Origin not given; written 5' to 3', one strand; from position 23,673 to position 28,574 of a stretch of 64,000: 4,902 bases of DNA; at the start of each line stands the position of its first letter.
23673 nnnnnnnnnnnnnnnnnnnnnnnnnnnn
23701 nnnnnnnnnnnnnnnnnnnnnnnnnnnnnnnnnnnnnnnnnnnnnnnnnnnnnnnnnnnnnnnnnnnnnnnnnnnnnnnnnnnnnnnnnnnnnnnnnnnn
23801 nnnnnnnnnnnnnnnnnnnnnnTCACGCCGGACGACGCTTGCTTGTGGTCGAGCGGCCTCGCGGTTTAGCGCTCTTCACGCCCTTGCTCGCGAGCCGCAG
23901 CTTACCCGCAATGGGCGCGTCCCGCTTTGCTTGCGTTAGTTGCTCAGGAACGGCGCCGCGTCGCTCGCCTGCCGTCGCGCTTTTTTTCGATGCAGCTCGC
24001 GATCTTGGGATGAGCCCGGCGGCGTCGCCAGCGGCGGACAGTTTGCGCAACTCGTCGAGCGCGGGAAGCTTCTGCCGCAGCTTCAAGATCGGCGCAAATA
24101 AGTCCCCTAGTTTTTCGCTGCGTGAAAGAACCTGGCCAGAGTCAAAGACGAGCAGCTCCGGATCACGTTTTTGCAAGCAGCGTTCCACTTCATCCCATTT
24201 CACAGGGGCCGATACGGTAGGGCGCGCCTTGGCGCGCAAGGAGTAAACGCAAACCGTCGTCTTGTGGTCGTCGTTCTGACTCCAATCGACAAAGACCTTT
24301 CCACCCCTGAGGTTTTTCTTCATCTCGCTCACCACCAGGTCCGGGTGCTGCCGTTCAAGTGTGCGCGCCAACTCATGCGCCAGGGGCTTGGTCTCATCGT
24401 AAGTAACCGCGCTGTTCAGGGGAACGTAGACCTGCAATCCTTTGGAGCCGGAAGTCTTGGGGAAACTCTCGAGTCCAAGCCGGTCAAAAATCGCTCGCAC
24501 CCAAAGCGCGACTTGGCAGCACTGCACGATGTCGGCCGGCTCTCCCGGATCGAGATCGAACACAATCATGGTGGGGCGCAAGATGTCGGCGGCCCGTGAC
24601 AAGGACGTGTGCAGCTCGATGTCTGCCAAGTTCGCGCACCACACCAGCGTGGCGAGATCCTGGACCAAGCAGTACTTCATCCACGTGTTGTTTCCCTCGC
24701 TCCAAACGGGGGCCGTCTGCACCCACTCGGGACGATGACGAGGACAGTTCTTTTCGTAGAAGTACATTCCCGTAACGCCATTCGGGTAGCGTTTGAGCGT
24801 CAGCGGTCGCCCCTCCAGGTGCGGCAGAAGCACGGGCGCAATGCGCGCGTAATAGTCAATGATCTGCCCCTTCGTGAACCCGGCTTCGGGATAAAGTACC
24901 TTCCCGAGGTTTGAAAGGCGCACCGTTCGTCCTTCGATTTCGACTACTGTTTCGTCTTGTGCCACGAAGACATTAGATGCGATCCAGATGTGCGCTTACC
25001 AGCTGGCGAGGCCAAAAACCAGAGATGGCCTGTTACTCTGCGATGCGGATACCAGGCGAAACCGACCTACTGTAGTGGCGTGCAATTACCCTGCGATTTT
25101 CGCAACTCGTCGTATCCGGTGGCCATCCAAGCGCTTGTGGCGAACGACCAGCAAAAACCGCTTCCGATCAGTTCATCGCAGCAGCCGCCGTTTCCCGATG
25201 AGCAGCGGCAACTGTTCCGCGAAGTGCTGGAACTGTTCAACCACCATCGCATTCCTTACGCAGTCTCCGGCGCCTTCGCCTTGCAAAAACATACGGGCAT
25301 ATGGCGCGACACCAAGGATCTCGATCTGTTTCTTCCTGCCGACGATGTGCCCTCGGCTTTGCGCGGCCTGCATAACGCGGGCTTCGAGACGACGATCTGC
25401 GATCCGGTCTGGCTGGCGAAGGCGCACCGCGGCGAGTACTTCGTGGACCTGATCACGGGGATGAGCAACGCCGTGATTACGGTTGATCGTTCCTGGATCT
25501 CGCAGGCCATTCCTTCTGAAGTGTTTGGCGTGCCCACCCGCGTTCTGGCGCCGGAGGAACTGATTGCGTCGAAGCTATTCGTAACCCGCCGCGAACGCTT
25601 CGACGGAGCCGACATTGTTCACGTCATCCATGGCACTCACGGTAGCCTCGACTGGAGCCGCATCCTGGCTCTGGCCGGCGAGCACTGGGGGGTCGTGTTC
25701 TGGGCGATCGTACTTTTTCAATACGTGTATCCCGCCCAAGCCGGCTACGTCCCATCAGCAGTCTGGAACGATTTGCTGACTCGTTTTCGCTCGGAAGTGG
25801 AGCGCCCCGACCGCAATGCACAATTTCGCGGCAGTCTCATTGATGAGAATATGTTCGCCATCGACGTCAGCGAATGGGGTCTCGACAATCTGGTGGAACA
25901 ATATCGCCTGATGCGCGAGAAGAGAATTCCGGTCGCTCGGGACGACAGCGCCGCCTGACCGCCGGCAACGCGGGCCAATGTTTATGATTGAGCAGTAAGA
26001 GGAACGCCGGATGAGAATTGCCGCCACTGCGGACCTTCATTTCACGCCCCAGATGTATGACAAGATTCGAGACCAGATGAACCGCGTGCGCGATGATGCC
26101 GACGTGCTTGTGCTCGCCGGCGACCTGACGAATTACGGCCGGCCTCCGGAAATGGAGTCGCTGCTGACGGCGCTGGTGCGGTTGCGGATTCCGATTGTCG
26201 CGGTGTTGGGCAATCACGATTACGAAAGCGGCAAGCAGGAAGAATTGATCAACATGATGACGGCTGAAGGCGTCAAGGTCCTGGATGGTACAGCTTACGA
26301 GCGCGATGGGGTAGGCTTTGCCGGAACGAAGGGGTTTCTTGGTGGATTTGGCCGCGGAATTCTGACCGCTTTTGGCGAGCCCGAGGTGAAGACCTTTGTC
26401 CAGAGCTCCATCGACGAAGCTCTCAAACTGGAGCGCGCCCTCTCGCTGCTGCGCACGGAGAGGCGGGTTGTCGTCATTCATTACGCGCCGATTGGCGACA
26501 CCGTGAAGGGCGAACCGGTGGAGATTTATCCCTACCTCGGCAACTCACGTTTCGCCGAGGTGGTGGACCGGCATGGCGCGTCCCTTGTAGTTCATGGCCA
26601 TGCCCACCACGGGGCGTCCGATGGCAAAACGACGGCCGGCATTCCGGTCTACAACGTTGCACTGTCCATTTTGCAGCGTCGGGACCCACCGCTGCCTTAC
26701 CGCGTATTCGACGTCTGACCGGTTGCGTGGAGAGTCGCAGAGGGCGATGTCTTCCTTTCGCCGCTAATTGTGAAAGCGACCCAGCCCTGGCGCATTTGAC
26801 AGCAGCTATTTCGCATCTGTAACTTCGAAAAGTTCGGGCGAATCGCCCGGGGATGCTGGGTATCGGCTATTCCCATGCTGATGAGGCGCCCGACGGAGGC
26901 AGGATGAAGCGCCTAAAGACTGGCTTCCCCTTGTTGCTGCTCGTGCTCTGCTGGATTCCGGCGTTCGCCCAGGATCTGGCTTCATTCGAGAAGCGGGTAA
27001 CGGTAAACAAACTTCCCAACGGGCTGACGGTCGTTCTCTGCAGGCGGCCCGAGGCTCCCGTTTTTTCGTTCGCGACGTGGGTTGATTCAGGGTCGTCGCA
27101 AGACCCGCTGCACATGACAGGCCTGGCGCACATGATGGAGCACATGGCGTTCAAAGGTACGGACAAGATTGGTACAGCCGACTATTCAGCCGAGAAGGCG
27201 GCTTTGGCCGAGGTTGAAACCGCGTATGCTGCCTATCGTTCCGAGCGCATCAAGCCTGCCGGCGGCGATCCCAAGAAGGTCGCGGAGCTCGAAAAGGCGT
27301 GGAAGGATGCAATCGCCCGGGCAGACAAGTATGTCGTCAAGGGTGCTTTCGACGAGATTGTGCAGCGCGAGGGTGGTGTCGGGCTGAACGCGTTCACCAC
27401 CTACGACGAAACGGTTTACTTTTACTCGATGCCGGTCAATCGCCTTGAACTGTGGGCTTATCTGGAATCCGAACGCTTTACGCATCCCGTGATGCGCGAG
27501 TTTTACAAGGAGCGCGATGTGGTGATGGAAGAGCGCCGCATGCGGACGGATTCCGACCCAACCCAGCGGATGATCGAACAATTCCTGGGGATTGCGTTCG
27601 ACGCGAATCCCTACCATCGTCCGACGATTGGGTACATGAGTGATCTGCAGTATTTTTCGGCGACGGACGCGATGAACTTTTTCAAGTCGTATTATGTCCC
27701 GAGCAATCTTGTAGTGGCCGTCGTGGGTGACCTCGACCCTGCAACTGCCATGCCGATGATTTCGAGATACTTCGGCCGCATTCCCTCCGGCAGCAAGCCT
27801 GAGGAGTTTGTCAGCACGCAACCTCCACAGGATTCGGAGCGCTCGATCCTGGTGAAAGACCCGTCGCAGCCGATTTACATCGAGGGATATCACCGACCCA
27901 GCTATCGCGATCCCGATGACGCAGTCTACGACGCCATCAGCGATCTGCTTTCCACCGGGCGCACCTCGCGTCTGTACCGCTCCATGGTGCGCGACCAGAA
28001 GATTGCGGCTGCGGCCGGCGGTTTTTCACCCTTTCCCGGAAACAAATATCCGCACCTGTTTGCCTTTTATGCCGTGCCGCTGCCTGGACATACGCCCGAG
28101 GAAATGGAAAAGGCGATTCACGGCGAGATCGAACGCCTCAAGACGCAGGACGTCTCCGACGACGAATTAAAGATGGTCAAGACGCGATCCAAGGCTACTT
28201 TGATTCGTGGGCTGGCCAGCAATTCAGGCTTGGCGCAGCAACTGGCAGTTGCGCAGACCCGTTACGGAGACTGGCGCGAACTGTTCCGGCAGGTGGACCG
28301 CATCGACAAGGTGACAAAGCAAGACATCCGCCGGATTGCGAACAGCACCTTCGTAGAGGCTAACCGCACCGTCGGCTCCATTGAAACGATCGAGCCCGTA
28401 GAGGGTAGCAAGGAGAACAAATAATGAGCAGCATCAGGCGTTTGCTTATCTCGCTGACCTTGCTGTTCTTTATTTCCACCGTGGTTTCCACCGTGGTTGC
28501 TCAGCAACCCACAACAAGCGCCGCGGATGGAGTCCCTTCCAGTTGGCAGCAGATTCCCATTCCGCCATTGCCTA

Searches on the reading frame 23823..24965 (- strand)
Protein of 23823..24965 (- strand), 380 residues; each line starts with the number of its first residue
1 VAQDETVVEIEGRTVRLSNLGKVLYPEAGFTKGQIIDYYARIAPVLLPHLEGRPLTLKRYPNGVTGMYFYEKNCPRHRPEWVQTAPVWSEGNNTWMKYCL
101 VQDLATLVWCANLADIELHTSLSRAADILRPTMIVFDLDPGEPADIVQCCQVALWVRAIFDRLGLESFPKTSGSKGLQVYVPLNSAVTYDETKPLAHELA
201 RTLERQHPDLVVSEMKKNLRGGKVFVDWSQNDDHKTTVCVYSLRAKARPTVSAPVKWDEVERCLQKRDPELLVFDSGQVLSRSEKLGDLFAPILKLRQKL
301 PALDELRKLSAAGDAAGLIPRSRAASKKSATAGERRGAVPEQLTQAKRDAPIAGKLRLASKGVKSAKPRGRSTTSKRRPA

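Call 24: search_protein_families(library=pfam, proteins=[window:23823-24965:-], max_evalue=0.0001)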
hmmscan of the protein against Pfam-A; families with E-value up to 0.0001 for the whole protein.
window:23823-24965:- (380 aa): 1 family
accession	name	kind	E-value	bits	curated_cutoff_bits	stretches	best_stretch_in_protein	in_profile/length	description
PF21686.3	LigD_Prim-Pol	-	6.5e-90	301.6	27.4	1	31-290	1-254/254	LigD, primase-polymerase domain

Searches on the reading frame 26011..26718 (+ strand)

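Call 24: search_protein_families(library=pfam, proteins=[window:26011-26718:+], max_evalue=0.0001)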
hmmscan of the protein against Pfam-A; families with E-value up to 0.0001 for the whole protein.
window:26011-26718:+ (235 aa): 2 families
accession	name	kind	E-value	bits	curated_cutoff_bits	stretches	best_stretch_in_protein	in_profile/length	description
PF00149.33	Metallophos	-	5.1e-19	69.9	21.5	1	1-200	1-190/191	Calcineurin-like phosphoesterase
PF12850.12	Metallophos_2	-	7e-10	39.6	27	1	1-201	1-119/154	Calcineurin-like phosphoesterase superfamily domain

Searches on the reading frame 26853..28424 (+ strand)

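Call 76: search_protein_families(library=pfam, proteins=[window:26853-28424:+], max_evalue=0.00001)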
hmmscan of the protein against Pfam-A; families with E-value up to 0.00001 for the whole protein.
window:26853-28424:+ (523 aa): 2 families
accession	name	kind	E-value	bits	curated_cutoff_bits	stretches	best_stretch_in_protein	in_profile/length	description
PF05193.26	Peptidase_M16_C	-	3.6e-28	99.1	23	1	268-444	2-179/181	Peptidase M16 inactive domain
PF00675.25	Peptidase_M16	-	3e-16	60.1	22.3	1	60-116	2-58/149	Insulinase (Peptidase family M16)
